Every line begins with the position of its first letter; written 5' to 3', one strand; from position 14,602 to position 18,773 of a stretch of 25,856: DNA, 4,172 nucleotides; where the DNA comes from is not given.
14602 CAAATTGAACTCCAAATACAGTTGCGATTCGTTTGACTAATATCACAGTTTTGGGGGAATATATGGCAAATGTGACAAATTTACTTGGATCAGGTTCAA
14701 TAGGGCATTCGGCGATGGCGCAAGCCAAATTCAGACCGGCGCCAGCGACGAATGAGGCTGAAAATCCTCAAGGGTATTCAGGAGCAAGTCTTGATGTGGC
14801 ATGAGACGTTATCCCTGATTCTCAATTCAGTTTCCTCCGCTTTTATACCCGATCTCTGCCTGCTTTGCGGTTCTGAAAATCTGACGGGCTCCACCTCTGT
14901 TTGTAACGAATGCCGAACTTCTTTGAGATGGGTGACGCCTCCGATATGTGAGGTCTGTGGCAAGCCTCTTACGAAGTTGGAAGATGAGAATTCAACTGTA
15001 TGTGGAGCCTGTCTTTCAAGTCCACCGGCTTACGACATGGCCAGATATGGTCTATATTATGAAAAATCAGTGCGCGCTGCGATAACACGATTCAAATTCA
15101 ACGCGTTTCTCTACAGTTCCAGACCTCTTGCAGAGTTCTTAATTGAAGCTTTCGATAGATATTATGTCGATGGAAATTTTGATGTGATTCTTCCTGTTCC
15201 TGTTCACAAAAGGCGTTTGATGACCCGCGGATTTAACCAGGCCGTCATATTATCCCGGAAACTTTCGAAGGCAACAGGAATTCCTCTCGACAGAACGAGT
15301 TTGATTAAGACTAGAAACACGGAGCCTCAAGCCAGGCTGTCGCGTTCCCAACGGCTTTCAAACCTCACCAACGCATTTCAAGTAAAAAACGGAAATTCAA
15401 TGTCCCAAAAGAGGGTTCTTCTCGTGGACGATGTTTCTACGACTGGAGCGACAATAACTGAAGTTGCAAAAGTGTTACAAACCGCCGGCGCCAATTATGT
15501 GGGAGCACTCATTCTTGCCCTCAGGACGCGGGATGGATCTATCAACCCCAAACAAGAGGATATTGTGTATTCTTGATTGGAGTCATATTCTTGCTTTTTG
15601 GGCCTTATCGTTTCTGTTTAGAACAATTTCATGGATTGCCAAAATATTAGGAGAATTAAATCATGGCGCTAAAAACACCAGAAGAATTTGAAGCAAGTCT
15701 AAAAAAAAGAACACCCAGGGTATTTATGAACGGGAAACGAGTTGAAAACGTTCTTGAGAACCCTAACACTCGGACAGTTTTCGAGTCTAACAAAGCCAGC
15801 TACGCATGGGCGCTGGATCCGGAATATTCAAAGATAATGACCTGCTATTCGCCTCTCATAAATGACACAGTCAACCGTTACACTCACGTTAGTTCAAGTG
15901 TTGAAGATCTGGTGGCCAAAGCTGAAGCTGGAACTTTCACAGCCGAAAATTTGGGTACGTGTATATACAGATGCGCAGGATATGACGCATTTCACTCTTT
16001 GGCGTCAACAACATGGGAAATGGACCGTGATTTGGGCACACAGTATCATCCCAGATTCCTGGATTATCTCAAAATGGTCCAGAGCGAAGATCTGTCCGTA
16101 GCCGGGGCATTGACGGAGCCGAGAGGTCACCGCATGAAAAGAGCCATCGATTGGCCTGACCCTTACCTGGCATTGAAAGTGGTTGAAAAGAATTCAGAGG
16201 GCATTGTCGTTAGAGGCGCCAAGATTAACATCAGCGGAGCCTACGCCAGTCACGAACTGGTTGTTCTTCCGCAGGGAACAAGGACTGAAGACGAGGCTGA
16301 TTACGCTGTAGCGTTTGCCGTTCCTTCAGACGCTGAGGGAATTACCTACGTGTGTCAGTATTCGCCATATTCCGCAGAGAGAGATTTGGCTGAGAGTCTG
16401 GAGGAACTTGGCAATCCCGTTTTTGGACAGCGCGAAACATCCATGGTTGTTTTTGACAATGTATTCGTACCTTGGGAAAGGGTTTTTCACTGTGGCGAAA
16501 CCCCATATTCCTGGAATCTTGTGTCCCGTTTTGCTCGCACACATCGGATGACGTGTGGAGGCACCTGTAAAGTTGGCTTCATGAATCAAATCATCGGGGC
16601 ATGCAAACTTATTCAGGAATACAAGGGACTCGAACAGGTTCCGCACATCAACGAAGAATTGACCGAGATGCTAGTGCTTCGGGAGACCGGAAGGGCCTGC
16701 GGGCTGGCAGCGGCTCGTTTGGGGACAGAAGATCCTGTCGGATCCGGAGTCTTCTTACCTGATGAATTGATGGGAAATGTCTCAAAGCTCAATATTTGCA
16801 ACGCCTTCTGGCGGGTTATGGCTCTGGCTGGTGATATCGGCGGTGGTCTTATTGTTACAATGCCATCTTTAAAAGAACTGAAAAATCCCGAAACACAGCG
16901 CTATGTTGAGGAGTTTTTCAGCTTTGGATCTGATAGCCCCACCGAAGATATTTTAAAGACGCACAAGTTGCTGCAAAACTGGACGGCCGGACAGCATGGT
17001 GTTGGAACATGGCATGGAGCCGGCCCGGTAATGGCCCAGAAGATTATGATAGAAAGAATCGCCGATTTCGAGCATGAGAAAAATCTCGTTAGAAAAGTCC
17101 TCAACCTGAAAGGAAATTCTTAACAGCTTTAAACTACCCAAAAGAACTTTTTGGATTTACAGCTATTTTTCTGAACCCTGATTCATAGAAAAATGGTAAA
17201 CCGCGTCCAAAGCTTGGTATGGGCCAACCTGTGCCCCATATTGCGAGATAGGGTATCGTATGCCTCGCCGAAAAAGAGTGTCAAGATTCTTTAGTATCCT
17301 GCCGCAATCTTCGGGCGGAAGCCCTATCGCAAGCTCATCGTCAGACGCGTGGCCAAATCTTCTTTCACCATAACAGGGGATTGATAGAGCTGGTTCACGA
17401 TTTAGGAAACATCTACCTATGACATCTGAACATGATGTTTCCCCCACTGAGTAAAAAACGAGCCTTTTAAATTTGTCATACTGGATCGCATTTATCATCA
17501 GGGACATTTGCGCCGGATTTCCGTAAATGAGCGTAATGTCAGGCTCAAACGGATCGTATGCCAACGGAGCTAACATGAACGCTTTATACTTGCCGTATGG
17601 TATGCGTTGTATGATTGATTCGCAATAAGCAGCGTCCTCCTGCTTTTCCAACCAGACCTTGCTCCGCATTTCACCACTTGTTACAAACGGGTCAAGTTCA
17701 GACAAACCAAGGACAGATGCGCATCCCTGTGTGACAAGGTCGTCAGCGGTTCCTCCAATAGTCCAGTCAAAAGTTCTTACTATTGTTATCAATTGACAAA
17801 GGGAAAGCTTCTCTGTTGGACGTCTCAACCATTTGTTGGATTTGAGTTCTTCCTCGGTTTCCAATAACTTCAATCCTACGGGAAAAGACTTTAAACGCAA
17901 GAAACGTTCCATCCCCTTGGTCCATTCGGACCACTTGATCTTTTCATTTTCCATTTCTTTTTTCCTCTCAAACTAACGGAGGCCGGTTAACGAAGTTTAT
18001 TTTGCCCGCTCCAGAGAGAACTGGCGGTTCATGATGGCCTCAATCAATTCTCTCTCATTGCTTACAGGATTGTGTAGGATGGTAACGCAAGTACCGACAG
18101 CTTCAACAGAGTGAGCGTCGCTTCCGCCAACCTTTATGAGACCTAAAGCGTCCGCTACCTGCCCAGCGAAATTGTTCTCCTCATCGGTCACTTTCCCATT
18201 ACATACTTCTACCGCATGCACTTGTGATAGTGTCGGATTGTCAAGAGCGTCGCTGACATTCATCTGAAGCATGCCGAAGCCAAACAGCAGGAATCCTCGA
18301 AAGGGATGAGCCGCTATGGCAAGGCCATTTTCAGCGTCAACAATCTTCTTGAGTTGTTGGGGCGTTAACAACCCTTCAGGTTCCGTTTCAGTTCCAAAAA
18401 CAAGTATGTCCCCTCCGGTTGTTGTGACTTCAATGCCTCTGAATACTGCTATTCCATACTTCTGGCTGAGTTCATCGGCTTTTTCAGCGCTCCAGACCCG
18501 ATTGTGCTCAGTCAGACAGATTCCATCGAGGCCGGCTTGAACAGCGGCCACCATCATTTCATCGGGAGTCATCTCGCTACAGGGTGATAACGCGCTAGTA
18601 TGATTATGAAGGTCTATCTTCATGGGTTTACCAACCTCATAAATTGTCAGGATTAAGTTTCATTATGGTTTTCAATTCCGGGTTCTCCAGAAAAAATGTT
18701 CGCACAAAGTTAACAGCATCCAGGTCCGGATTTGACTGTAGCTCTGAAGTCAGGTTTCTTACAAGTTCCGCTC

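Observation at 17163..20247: Tight five-gene cluster mntP - DUF2889 - DUF2889 - PHP - DUF169: candidate undescribed metal-cofactor system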

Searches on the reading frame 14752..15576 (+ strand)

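Call 3: search_protein_families(library=pfam, proteins=[window:14752-15576:+], max_evalue=0.01)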
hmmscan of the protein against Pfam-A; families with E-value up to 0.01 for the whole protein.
window:14752-15576:+ (274 aa): 3 families
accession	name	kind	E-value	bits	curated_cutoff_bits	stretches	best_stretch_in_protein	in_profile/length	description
PF18912.6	DZR_2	-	4.9e-12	45.9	27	1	30-88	4-56/56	Double zinc ribbon domain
PF00156.33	Pribosyltran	-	3.2e-09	36.7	26.3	1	140-258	27-126/158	Phosphoribosyl transferase domain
PF12773.13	DZR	-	0.0021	18.6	27.3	1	36-87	1-44/45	Double zinc ribbon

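Call 8: search_protein_families(library=ncbifam, proteins=[window:14752-15576:+], max_evalue=0.01)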
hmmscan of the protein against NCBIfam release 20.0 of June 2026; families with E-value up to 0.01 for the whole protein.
window:14752-15576:+ (274 aa): 28 families (the best 25 are shown)
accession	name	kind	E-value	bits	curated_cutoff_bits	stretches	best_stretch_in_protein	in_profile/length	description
NF008616.0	PRK11595.1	equivalog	1.1e-35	123.1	304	1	32-253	4-221/227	DNA utilization protein GntX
TIGR00201.1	comF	subfamily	1.4e-31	109.9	233.55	1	51-256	1-189/190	ComF family protein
TIGR00336.1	pyrE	equivalog_domain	1.5e-06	28.1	106.8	1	213-260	102-149/173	orotate phosphoribosyltransferase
NF002620.0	PRK02277.1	subfamily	1.5e-06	28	115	1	209-256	131-178/201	orotate phosphoribosyltransferase-like protein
NF002758.0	PRK02812.1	equivalog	2.4e-06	26.9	518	1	124-252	141-263/330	ribose-phosphate pyrophosphokinase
TIGR01367.1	pyrE_Therm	equivalog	5.9e-06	26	150.25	1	204-263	95-149/187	orotate phosphoribosyltransferase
NF002636.0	PRK02304.1-5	equivalog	9.9e-06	25.2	125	1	191-255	89-153/176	adenine phosphoribosyltransferase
TIGR01090.1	apt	equivalog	1e-05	25.7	185.85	1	158-262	55-153/169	adenine phosphoribosyltransferase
NF002634.0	PRK02304.1-3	equivalog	1.9e-05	24.4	170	1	129-263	42-163/182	adenine phosphoribosyltransferase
NF002095.0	PRK00934.1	equivalog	2.1e-05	23.9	296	1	201-251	188-237/287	ribose-phosphate diphosphokinase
NF005592.0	PRK07322.1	subfamily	2.3e-05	23.9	143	1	213-254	114-155/180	adenine phosphoribosyltransferase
NF005537.0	PRK07199.1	subfamily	3.9e-05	22.9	322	1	199-253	191-245/301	ribose-phosphate diphosphokinase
NF006605.0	PRK09162.1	equivalog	4.5e-05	22.9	181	1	209-270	88-149/183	hypoxanthine-guanine phosphoribosyltransferase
TIGR01251.1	ribP_PPkin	subfamily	5.7e-05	22.2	113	1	215-253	206-244/309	ribose-phosphate diphosphokinase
NF002632.0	PRK02304.1-1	equivalog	0.00014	21.7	243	1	188-263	88-164/183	adenine phosphoribosyltransferase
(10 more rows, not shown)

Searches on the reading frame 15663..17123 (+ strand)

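Call 3: search_protein_families(library=pfam, proteins=[window:15663-17123:+], max_evalue=0.01)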
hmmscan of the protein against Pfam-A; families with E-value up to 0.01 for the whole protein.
window:15663-17123:+ (486 aa): 3 families
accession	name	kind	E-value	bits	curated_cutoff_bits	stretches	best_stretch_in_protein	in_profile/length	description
PF11794.13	HpaB_N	-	7.5e-82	275.4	35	1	5-275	1-269/270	4-hydroxyphenylacetate 3-hydroxylase N terminal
PF03241.18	HpaB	-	1.2e-53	181.7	25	1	285-480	3-201/202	4-hydroxyphenylacetate 3-hydroxylase C terminal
PF02770.24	Acyl-CoA_dh_M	-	0.0003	21.3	33.3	1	173-229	20-75/97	Acyl-CoA dehydrogenase, middle domain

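Call 8: search_protein_families(library=ncbifam, proteins=[window:15663-17123:+], max_evalue=0.01)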
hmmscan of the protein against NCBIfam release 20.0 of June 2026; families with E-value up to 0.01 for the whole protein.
window:15663-17123:+ (486 aa): 3 families
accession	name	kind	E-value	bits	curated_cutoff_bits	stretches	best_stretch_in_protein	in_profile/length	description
TIGR02309.1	HpaB-1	equivalog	2.2e-40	139.2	480.2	1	4-409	2-401/477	4-hydroxyphenylacetate 3-monooxygenase, oxygenase component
TIGR02310.1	HpaB-2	equivalog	2.1e-20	72.9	885.2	1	5-439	14-443/519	4-hydroxyphenylacetate 3-monooxygenase, oxygenase component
TIGR03207.1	cyc_hxne_CoA_dh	equivalog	0.0011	17.8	575.35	1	135-229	105-191/372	cyclohexanecarboxyl-CoA dehydrogenase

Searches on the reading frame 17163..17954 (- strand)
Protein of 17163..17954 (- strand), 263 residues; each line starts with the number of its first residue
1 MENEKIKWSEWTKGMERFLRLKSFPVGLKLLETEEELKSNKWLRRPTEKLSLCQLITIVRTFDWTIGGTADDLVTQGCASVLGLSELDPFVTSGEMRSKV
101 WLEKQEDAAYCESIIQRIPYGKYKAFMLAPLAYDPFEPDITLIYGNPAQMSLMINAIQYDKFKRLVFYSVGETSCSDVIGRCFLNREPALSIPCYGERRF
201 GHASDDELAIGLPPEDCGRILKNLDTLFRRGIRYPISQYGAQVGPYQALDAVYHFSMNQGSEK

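Call 3: search_protein_families(library=pfam, proteins=[window:17163-17954:-], max_evalue=0.01)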
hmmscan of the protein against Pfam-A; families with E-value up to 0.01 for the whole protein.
window:17163-17954:- (263 aa): 1 family
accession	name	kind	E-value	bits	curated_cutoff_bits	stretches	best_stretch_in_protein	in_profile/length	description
PF02596.20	DUF169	-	2.8e-49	168.2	27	1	15-222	2-208/209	Uncharacterised ArCR, COG2043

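Call 8: search_protein_families(library=ncbifam, proteins=[window:17163-17954:-], max_evalue=0.01)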
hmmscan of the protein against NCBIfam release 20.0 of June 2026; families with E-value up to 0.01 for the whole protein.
window:17163-17954:- (263 aa): 0 families

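Call 22: search_solved_structures(query=window:17163-17954:-, max_evalue=1)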
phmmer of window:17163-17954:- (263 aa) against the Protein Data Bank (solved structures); distinct sequences matched with E-value up to 1: 0.

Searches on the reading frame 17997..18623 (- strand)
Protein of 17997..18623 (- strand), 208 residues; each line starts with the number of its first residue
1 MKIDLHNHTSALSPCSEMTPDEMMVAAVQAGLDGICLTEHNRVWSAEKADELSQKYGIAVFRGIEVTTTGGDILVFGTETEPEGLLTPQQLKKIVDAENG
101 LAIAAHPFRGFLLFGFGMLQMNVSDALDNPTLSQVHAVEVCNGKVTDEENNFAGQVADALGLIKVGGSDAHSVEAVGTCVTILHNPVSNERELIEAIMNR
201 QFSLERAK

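Call 3: search_protein_families(library=pfam, proteins=[window:17997-18623:-], max_evalue=0.01)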
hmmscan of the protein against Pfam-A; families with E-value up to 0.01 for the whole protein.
window:17997-18623:- (208 aa): 2 families
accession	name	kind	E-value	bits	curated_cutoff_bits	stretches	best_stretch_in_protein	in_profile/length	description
PF13263.12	PHP_C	-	1.4e-15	57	21.3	1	148-201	2-55/56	PHP-associated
PF02811.25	PHP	-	1.5e-09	38.9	26.4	1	4-69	1-66/164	PHP domain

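Call 8: search_protein_families(library=ncbifam, proteins=[window:17997-18623:-], max_evalue=0.01)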
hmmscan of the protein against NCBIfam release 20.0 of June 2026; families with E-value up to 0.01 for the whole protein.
window:17997-18623:- (208 aa): 11 families
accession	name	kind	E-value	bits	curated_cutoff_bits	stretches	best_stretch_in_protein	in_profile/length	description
NF038032.1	CehA_McbA_metalo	domain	3.2e-20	72.8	80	1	2-199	4-210/315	CehA/McbA family metallohydrolase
NF041577.1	nside_bi_sphtase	equivalog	9e-12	44.7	400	1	2-69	3-68/276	3',5'-nucleoside bisphosphate phosphatase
TIGR01856.1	hisJ_fam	subfamily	2.4e-07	30.7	90.2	1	3-42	1-39/252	histidinol-phosphatase HisJ family protein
NF047791.1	RNaseRnm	equivalog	3.2e-07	29.9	375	1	3-69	3-69/275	RNase RNM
NF042955.1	Ppl_antiphage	equivalog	3.6e-06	25.2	1000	1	89-185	134-220/882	anti-phage protein Ppl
NF041661.1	Cycl_ph_dihydrol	equivalog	4.5e-06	26.2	500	1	4-68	1-63/259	phosphoribosyl 1,2-cyclic phosphate 1,2-diphosphodiesterase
NF045780.1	TrlF_fam_ATP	equivalog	9.9e-06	24.5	350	1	2-74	7-93/944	TrlF family AAA-like ATPase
NF004981.0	PRK06361.1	equivalog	0.0002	20.8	117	1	3-68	2-73/217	histidinol phosphate phosphatase domain-containing protein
NF005996.1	PRK08123.1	equivalog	0.0011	18.3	133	0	155-180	233-258/262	histidinol-phosphatase HisJ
NF006702.0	PRK09248.1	domain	0.0028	17.2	264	0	2-42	4-43/246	PHP domain-containing protein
NF005596.0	PRK07328.1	subfamily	0.005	16.2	202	0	2-44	3-45/269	histidinol-phosphatase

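Call 23: search_solved_structures(query=window:17997-18623:-, max_evalue=0.01)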
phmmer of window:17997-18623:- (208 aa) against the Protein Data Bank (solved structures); distinct sequences matched with E-value up to 0.01: 4.
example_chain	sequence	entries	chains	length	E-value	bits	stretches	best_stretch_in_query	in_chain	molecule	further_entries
7rty_A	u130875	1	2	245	6.3e-05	25.8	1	46-188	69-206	PsfC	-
9etk_A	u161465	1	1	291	7.2e-05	25.6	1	1-86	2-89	Metal-dependent phosphoesterases (PHP family)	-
3e0f_A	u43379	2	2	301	0.0013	21.5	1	4-75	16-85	Putative Metal-dependent Phosphoesterase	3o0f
7ug9_A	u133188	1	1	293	0.0089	18.8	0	3-69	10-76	5'-3' exoribonuclease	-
